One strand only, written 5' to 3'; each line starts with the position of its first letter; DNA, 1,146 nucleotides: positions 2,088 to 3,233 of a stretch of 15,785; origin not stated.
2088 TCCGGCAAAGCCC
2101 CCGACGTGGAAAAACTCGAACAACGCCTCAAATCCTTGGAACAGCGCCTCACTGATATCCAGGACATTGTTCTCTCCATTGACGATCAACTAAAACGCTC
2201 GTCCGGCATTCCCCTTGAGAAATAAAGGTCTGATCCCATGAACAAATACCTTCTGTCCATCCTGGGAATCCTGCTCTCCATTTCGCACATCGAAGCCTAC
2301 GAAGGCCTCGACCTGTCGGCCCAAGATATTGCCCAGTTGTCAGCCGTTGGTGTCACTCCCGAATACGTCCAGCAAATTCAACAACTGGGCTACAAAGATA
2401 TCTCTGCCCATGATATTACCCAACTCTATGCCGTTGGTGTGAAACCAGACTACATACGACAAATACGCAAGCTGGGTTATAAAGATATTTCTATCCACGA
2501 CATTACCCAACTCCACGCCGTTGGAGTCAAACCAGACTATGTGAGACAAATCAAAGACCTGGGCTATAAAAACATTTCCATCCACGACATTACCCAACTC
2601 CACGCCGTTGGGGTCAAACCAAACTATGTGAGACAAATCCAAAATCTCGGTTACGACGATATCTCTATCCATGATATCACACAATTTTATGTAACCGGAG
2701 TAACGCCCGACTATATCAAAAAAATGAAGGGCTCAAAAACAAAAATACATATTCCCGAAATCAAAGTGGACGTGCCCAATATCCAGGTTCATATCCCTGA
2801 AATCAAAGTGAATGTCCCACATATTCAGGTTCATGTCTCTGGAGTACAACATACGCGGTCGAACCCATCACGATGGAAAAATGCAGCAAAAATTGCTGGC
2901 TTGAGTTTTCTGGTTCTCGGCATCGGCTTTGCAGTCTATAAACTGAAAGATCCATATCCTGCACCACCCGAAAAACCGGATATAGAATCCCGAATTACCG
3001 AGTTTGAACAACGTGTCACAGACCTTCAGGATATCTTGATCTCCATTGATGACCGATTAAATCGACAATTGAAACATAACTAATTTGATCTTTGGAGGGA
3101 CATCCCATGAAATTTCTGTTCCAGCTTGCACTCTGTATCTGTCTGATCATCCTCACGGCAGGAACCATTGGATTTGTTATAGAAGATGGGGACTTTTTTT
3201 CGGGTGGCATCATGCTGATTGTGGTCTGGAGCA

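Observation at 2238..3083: PspB-like paralog fused to a 29-aa tandem-repeat extracytoplasmic domain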

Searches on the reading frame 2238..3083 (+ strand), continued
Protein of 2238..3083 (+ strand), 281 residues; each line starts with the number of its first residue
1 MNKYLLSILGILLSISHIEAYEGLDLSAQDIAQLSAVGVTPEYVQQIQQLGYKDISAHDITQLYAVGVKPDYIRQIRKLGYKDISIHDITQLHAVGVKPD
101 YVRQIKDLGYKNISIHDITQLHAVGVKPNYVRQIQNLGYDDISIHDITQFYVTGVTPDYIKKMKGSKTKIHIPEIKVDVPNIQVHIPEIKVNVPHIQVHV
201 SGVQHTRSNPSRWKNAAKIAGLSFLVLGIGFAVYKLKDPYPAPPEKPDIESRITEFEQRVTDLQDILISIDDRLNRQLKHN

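Call 35: search_protein_families(library=pfam, proteins=[P0016, P0010, P0031, P0045, P0026, P0050, L004:3220-4176:+, L004:4296-5078:+, L006:2153-2533:+], max_evalue=0.01)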
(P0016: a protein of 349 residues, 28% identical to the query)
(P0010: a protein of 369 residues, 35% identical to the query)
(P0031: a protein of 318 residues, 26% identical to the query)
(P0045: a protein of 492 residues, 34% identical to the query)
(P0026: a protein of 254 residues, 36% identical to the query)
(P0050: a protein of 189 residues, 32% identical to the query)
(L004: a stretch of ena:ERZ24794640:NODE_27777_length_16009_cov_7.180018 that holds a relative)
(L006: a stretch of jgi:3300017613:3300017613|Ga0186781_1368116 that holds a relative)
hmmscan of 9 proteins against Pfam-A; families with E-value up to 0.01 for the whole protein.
P0016 (349 aa): 3 families
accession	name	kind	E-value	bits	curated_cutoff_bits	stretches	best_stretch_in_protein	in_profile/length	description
PF13797.11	Post_transc_reg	-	0.0018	18.4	25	0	290-306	17-33/83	Post-transcriptional regulator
PF13591.12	MerR_2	-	0.0071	16.6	29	0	225-272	10-56/84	MerR HTH family regulatory protein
PF13338.12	AbiEi_4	-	0.0094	16.5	25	0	300-325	14-36/49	Transcriptional regulator, AbiEi antitoxin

P0010 (369 aa): 2 families
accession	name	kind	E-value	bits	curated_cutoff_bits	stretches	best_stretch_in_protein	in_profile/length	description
PF22943.2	HTH_68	-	0.0013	18.8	27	0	241-258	6-23/45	Putative helix-turn-helix domain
PF10884.14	DUF2683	-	0.0087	16.7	27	0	308-321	33-46/66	Protein of unknown function (DUF2683)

P0031 (318 aa): 0 families

P0045 (492 aa): 2 families
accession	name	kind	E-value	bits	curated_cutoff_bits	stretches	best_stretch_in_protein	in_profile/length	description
PF05569.17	Peptidase_M56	-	7.9e-28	97.9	31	1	3-186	105-294/296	BlaR1 peptidase M56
PF01435.24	Peptidase_M48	-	0.0048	17.2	20.3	1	82-120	59-99/186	Peptidase family M48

P0026 (254 aa): 2 families
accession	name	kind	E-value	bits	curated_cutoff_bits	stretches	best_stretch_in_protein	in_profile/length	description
PF14520.12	HHH_5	-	8.8e-06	26.6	27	0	104-131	5-31/57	Helix-hairpin-helix domain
PF10109.15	Phage_TAC_7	-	0.00012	22.5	25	0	172-240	13-70/79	Phage tail assembly chaperone proteins, E, or 41 or 14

P0050 (189 aa): 0 families

L004:3220-4176:+ (318 aa): 1 family
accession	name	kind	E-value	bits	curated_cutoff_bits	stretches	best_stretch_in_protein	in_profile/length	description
PF24548.1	EF_EFCAB10_C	-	0.00067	19.7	32.5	0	177-211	23-56/60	EFCAB10, C-terminal EF-hand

L004:4296-5078:+ (260 aa): 2 families
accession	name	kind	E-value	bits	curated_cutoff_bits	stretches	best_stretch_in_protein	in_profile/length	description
PF02346.21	Vac_Fusion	-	0.0016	18.5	24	1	219-254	4-39/56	Chordopoxvirus multifunctional envelope protein A27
PF03422.21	CBM_6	-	0.0057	17.4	28.9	0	49-168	14-124/125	Carbohydrate binding module (family 6)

L006:2153-2533:+ (126 aa): 1 family
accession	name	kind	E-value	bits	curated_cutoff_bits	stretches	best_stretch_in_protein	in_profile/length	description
PF05154.21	TM2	-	3.3e-19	69.3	27.9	1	8-56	2-51/51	TM2 domain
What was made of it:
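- On Helix-hairpin-helix motif families (PF00633, PF14520, PF12836): The relative P0026 scores 26.6 bits against the 27-bit cut-off for HHH_5 (call 35).
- Closest known: Alpha-solenoid two-helix repeats: designed helical-repeat proteins. Same: A relative (P0026) scores 26.6 bits against the 27-bit cut-off of HHH_5 (call 35).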

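Call 40: find_related_loci(query=A1, collection=genome_contigs, flank=8000)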
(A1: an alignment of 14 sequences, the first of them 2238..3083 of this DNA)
Query A1 (281 aa) in genome_contigs; peptide patterns used: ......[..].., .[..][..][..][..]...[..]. (x = any residue, [..] = any of these).
32 stretches matched a pattern; 13 encode a relative of the query (tblastn E <= 1e-3); 12 distinct loci.
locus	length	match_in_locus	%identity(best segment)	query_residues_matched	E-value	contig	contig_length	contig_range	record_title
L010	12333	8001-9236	37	1-281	2e-52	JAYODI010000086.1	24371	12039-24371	MAG: Candidatus Latescibacterota bacterium isolate 139553_S155_metabat_bins_2.tsv.104 NODE_2619_length_24371_cov_9.31526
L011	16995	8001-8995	41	15-279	2e-61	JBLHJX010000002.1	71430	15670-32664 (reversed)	MAG: Candidatus Latescibacterota bacterium isolate 3300054698_44 Ga0535670_0000290, whole genome shotgun sequence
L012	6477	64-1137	44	2-281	4e-44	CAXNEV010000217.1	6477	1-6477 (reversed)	MAG: Candidatus Latescibacterota bacterium isolate TH-08apr19-86 genome assembly, contig: TH-08apr19-C30691, whole genom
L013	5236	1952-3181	35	16-281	8e-40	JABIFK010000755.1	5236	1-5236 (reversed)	MAG: Candidatus Latescibacterota bacterium isolate SI053_bin19 k141_856560, whole genome shotgun sequence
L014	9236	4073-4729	36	5-179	2e-35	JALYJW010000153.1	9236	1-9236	MAG: Acidobacteriota bacterium isolate CAM bin14 SD1481_NODE_395_length_9236_cov_1.710067, whole genome shotgun sequence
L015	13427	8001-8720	38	5-175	3e-35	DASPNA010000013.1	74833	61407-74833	MAG TPA_asm: Thermoanaerobaculia bacterium isolate SMAG_U12109 k141_138621, whole genome shotgun sequence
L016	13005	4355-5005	34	5-186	6e-32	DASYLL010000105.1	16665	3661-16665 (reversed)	MAG TPA_asm: Thermoanaerobaculia bacterium isolate SMAG_U4347 k141_3011493, whole genome shotgun sequence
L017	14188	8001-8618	36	19-170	1e-27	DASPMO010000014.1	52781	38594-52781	MAG TPA_asm: Thermoanaerobaculia bacterium isolate SMAG_U12094 k141_315693, whole genome shotgun sequence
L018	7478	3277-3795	33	6-170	1e-30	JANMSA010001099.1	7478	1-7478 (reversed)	MAG: Acidobacteriota bacterium isolate SOY_29_metabat_72 SOY_29_k141_646236, whole genome shotgun sequence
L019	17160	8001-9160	31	23-176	9e-27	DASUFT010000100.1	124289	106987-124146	MAG TPA_asm: Candidatus Polarisedimenticolaceae bacterium isolate SMAG_U1386 k141_1739708, whole genome shotgun sequence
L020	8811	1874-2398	34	15-169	1e-25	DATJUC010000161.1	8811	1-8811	MAG TPA_asm: Candidatus Acidiferrales bacterium isolate SMAG_U15036 k141_2633075, whole genome shotgun sequence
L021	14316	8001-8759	37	23-174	1e-24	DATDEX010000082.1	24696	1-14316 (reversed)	MAG TPA_asm: Candidatus Eisenbacteria bacterium isolate SMAG_U211 k141_282731, whole genome shotgun sequence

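Call 78: find_encoding_contigs(protein=P0022, flank=5000, max_places=2)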
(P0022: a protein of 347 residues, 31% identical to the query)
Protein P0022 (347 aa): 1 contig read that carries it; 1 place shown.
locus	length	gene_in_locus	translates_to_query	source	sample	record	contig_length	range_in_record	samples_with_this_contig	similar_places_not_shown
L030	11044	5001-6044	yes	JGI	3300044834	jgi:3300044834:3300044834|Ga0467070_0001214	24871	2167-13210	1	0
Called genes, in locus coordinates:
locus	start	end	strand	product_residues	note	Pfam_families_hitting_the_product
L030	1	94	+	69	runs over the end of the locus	PF05532:CsbD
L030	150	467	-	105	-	-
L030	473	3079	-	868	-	PF00069:Pkinase, PF07714:PK_Tyr_Ser-Thr, PF01636:APH, PF23914:TPR_CcmH_CycH, PF14559:TPR_19, PF14559:TPR_19, PF13424:TPR_12, PF13432:TPR_16, +23 more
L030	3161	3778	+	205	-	-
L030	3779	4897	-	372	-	PF00487:FA_desaturase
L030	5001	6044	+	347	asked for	-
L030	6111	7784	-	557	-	PF17391:Urocanase_N, PF01175:Urocanase, PF17392:Urocanase_C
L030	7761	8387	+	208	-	PF06736:TMEM175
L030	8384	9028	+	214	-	PF00730:HhH-GPD, PF00633:HHH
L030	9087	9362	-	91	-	PF01809:YidD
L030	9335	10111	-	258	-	PF03819:MazG, PF01503:PRA-PH (weak), PF03819:MazG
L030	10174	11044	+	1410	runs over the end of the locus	PF08448:PAS_4, PF01590:GAF, PF13185:GAF_2 (weak), PF01590:GAF (weak), PF13185:GAF_2 (weak), PF13188:PAS_8 (weak), PF00512:HisKA, PF02518:HATPase_c, +5 more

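Call 79: find_encoding_contigs(protein=P0017, flank=5000, max_places=2)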
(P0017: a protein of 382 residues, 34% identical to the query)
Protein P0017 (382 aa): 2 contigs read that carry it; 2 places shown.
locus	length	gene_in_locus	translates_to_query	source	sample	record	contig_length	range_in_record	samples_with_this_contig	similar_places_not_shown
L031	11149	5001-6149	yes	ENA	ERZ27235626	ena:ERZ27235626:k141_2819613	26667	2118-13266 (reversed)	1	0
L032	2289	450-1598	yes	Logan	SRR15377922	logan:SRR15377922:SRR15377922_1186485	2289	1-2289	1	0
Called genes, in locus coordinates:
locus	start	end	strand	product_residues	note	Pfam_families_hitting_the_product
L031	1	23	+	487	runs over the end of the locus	PF01636:APH (weak)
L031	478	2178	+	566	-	-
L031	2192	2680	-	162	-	PF05163:DinB, PF12867:DinB_2 (faint)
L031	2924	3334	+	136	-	PF03965:Penicillinase_R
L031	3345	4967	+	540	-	PF05569:Peptidase_M56, PF01435:Peptidase_M48 (weak)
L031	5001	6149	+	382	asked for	PF02631:RecX_HTH2 (faint)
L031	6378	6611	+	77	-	PF00076:RRM_1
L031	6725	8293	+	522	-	PF02310:B12-binding (weak), PF04055:Radical_SAM (weak)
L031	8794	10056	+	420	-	PF17293:Arm-DNA-bind_5, PF13102:Phage_int_SAM_5, PF00589:Phage_integrase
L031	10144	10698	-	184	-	-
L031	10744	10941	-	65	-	-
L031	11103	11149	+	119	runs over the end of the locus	-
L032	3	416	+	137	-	?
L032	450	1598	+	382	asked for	PF02631:RecX_HTH2 (faint)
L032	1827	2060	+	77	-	PF00076:RRM_1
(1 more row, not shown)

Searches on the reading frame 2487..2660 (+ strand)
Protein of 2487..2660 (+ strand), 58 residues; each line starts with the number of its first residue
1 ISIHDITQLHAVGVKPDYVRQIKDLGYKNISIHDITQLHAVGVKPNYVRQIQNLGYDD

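Call 61: find_homologous_proteins(query=A7, max_evalue=0.001)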
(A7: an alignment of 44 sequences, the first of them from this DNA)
Query A7 (44 sequences) (58 aa, profile of the alignment): 175 proteins with E <= 0.001 among 912 candidates; the best 120 are listed.
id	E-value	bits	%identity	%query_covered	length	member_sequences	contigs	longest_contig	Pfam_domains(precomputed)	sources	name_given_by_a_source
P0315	4.2e-38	146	34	76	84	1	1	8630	-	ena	-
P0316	6.3e-38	146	21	100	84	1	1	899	-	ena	-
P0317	2.5e-34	134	33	95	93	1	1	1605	-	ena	-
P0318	9.3e-34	132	29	95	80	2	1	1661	-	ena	-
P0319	2.5e-33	131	39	79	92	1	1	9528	PF02987.22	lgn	-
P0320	2.8e-32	128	24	71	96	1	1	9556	-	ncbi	ncbi:MAG: hypothetical protein ACRD26_03125, partial [Vicinamibacterales bacterium]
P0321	1.8e-31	125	43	76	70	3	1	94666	-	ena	-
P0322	8.6e-31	123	30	79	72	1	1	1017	-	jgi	jgi:hypothetical protein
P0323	2.9e-30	121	33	90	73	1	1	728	-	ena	-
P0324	2.7e-29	118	35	79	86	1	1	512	-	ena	-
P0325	2.9e-29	118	41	71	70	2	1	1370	-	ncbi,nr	ncbi:MAG: 4-hydroxy-3-methylbut-2-enyl diphosphate reductase, partial [Myxococcaceae bacterium]|nr:4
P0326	1.3e-28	116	40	83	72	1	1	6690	-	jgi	-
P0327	1.9e-28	115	26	79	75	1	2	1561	-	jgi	jgi:hypothetical protein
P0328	3.6e-28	115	26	79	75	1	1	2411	-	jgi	-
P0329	1.0e-27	113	40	95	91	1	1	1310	-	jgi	jgi:hypothetical protein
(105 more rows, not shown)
